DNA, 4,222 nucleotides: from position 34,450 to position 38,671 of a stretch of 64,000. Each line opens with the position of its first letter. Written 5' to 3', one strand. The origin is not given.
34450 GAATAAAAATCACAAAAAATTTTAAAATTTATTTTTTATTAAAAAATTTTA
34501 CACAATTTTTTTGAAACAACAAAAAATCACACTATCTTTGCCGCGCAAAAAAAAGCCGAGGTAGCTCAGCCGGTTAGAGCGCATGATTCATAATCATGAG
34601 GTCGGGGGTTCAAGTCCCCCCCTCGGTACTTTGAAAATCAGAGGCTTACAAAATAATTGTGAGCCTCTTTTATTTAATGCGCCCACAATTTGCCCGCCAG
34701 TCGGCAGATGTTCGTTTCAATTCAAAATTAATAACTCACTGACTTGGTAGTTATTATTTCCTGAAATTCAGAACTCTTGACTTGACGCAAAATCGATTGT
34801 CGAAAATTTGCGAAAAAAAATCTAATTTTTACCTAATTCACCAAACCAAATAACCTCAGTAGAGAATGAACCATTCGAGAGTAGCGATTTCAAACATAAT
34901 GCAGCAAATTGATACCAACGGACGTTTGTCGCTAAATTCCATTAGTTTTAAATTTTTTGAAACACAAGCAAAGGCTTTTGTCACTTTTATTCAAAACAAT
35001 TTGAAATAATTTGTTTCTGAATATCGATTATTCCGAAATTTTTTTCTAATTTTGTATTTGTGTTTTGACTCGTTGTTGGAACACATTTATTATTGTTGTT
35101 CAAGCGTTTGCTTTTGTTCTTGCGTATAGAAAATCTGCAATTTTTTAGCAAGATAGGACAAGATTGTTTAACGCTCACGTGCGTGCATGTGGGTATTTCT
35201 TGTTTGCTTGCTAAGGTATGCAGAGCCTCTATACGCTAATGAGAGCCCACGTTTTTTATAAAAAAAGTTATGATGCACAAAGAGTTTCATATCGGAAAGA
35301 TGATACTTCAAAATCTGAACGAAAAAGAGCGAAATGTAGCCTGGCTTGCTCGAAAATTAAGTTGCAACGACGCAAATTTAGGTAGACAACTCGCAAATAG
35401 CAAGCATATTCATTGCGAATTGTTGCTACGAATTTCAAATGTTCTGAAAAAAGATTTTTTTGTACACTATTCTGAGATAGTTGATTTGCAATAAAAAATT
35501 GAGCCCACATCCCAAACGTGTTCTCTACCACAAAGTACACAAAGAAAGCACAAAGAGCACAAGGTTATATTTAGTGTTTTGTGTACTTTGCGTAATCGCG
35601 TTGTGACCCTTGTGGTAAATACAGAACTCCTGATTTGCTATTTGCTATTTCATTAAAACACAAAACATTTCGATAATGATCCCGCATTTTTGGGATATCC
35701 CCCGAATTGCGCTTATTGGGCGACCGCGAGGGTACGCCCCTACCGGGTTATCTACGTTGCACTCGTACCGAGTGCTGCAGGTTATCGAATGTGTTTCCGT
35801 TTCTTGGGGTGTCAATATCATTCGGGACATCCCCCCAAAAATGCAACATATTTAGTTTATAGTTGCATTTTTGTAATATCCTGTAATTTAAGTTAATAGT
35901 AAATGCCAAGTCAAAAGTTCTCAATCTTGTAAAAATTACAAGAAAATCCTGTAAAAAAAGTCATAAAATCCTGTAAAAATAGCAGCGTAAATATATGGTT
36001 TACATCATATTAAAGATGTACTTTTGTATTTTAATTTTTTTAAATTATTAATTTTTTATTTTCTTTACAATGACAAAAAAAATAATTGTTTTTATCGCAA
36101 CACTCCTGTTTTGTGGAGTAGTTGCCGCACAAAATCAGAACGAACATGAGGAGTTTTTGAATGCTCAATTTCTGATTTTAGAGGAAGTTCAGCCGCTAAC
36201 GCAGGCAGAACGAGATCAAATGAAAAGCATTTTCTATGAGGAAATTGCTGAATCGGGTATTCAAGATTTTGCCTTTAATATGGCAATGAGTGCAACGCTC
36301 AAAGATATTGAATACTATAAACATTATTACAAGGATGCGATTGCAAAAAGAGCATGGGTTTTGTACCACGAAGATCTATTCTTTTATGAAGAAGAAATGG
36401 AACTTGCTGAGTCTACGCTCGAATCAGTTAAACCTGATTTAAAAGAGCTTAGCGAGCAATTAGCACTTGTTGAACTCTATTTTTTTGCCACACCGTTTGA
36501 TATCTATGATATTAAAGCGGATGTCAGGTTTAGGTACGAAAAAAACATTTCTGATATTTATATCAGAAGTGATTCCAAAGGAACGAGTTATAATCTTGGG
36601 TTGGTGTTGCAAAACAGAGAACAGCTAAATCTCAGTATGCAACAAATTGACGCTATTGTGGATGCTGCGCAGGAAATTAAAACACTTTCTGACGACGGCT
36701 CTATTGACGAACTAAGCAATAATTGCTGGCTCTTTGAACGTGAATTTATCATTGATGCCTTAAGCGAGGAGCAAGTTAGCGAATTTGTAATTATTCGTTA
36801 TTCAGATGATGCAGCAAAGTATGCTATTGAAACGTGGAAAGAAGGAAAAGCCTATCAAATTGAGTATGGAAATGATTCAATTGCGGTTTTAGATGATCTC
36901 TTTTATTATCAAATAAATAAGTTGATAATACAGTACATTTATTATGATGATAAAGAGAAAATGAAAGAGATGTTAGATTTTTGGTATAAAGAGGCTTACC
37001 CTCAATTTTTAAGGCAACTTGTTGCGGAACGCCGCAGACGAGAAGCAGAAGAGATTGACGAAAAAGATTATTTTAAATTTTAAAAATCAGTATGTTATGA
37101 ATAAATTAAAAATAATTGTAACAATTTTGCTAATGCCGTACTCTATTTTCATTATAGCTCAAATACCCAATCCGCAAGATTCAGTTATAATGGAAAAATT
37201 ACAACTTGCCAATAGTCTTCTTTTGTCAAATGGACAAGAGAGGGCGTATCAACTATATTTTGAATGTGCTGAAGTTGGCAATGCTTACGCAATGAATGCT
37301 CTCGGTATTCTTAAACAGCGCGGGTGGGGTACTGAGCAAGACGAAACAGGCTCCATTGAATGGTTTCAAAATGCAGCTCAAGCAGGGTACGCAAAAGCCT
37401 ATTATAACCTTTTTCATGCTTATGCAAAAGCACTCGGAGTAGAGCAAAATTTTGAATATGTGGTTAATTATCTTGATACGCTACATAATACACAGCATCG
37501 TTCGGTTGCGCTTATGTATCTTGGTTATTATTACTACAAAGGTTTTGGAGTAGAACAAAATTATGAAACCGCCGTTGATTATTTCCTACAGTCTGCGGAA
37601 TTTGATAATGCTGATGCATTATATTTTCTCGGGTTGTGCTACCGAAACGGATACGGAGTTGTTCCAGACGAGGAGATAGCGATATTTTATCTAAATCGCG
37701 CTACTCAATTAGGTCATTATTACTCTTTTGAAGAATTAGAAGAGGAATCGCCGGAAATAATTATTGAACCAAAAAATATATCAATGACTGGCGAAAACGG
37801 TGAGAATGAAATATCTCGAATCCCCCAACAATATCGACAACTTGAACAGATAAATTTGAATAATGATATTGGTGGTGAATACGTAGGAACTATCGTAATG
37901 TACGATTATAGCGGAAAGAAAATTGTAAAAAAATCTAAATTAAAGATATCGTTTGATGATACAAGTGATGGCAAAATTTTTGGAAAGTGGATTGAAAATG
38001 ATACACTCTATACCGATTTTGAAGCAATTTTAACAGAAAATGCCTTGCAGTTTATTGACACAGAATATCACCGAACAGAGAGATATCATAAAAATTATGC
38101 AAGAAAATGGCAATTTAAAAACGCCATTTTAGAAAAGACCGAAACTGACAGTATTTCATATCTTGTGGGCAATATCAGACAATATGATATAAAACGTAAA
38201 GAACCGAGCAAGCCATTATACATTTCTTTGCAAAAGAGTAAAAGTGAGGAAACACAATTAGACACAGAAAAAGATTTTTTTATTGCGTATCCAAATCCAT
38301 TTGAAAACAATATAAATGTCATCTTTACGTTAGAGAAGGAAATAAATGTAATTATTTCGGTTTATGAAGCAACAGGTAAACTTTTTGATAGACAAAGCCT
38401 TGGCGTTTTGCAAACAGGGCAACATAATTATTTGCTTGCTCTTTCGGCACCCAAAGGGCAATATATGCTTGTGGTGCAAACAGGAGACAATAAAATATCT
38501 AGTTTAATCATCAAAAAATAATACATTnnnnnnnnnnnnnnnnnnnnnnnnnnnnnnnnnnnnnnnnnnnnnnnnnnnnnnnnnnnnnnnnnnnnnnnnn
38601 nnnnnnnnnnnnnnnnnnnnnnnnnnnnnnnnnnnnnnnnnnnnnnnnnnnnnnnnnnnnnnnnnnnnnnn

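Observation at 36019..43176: Iterated, decaying cassette array: [T9SS-CTD gene end]-[secreted EEP/DNase I-fold enzyme]-[lipoprotein], a candidate undescribed effector system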

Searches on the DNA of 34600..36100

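Call 83: search_rna_families(source=window, start=34600, end=36100, threshold=evalue, max_evalue=1)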
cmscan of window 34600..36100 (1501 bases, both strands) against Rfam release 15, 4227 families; matches with E-value up to 1: 1.
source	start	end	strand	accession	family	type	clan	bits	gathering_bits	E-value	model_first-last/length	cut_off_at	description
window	34600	34621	+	RF00023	tmRNA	Gene;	CL00001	14.1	47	0.0032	343-374/374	5'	transfer-messenger RNA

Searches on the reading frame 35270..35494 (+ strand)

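Call 25: search_protein_families(library=ncbifam, proteins=[window:35270-35494:+], max_evalue=0.1)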
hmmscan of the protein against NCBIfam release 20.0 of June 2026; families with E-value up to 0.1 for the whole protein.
window:35270-35494:+ (74 aa): 1 family
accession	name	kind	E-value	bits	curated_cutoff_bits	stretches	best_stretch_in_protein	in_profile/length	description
TIGR02607.1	antidote_HigA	equivalog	0.016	15.1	47.7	1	2-61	1-61/81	HigA family addiction module antitoxin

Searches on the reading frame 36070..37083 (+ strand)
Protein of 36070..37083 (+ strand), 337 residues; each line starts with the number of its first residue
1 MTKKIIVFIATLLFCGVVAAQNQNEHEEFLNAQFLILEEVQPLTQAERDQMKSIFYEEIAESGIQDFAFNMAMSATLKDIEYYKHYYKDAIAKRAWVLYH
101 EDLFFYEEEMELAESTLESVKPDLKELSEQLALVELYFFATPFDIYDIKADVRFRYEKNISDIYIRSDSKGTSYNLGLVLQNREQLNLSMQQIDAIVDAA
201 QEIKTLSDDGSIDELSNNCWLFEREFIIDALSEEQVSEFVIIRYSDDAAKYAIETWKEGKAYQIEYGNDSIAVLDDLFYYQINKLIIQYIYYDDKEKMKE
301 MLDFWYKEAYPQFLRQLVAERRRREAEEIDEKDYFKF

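Call 4: search_protein_families(library=pfam, proteins=[window:36070-37083:+], max_evalue=0.1)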
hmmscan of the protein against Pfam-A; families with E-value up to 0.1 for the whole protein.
window:36070-37083:+ (337 aa): 0 families

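Call 25: search_protein_families(library=ncbifam, proteins=[window:36070-37083:+], max_evalue=0.1)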
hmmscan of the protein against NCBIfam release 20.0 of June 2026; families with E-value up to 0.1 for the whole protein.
window:36070-37083:+ (337 aa): 2 families
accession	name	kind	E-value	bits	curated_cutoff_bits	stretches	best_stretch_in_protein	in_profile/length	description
NF001663.0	PRK00431.1-4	equivalog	0.013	15.4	285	0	189-261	17-95/180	ADP-ribose-binding protein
TIGR03583.1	EF_0837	hypoth_equivalog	0.043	12.9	432.15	1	161-214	266-320/365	amidohydrolase/deacetylase family metallohydrolase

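Call 64: search_protein_families(library=padloc, proteins=[window:36070-37083:+], max_evalue=0.1)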
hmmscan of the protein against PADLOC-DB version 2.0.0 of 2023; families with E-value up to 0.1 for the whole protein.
window:36070-37083:+ (337 aa): 0 families

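Call 86: search_solved_structures(query=window:36070-37083:+, max_evalue=5)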
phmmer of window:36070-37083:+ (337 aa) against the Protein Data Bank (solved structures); distinct sequences matched with E-value up to 5: 10.
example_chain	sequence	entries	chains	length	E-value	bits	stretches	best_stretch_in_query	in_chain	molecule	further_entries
7ymf_B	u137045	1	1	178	0.043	16.5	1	136-206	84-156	ATP-dependent RNA helicase DDX3X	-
6vj2_A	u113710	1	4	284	0.084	15.6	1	42-164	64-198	Foldase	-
2jgn_A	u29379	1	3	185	0.13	15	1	136-205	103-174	ATP-DEPENDENT RNA HELICASE DDX3X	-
2i4i_A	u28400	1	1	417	0.95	12.1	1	135-205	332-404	ATP-dependent RNA helicase DDX3X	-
5e7i_B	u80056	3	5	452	1.1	11.9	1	135-205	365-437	ATP-dependent RNA helicase DDX3X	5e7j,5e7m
7liu_A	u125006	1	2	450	1.1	11.9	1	135-205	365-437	ATP-dependent RNA helicase DDX3X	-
6o5f_A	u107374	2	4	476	1.2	11.8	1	135-205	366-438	ATP-dependent RNA helicase DDX3X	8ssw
4pxa_A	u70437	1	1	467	1.2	11.8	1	135-205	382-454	ATP-dependent RNA helicase DDX3X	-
6cz5_A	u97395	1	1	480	1.2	11.8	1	135-205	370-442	ATP-dependent RNA helicase DDX3X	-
9e2c_A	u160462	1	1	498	1.3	11.7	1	135-205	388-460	Isoform 2 of ATP-dependent RNA helicase DDX3X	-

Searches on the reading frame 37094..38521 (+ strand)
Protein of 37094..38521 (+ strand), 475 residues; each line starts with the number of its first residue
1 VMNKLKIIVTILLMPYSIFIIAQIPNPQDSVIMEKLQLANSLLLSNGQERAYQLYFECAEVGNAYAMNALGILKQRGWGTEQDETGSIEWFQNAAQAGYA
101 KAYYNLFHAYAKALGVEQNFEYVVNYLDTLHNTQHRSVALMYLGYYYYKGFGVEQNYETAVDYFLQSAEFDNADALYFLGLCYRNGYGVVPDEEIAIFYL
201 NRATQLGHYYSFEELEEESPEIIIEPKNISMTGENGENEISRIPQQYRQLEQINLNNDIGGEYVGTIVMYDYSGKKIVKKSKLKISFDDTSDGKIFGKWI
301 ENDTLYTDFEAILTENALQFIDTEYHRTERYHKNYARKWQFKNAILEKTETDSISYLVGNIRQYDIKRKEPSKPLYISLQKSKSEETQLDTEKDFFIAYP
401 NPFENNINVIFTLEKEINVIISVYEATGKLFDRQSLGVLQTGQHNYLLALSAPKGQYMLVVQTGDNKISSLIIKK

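Call 4: search_protein_families(library=pfam, proteins=[window:37094-38521:+], max_evalue=0.1)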
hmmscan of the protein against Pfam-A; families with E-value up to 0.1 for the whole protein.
window:37094-38521:+ (475 aa): 3 families
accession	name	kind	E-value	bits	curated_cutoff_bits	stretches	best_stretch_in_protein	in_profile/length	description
PF08238.18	Sel1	-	1.8e-22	79.4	30.7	3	173-208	1-36/36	Sel1 repeat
PF18962.6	Por_Secre_tail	-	5.8e-08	33.4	27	1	399-473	2-75/75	Secretion system C-terminal sorting domain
PF13860.13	FlgD_ig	-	0.096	13.1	27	0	406-463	11-75/79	FlgD Ig-like domain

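Call 25: search_protein_families(library=ncbifam, proteins=[window:37094-38521:+], max_evalue=0.1)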
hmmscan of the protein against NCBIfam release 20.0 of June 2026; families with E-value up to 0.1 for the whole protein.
window:37094-38521:+ (475 aa): 6 families
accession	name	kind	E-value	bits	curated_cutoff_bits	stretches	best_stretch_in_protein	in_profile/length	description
NF033786.1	phenyl_MerG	equivalog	7.3e-12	45.7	350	2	58-112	59-113/217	phenylmercury resistance protein MerG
TIGR04183.1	Por_Secre_tail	domain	9.9e-11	41.5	23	1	399-475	2-72/72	T9SS type A sorting domain-containing protein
NF047621.1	FlgprotMotXVib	equivalog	1.6e-06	27.8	330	2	150-209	85-144/211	flagellar protein MotX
NF038113.1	T9SSA_dep_M36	equivalog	7.9e-06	24.3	885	1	390-474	787-868/869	T9SS-dependent M36 family metallopeptidase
NF038194.1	AlgK_TPR_lipo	equivalog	8.3e-05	21.4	700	1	122-200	284-360/448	alginate biosynthesis TPR repeat lipoprotein AlgK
NF033708.1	T9SS_Cterm_ChiA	domain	0.098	12.6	40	0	421-473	4-53/55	T9SS sorting signal type C domain-containing protein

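Call 64: search_protein_families(library=padloc, proteins=[window:37094-38521:+], max_evalue=0.1)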
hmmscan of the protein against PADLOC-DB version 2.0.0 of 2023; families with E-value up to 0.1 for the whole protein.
window:37094-38521:+ (475 aa): 0 families
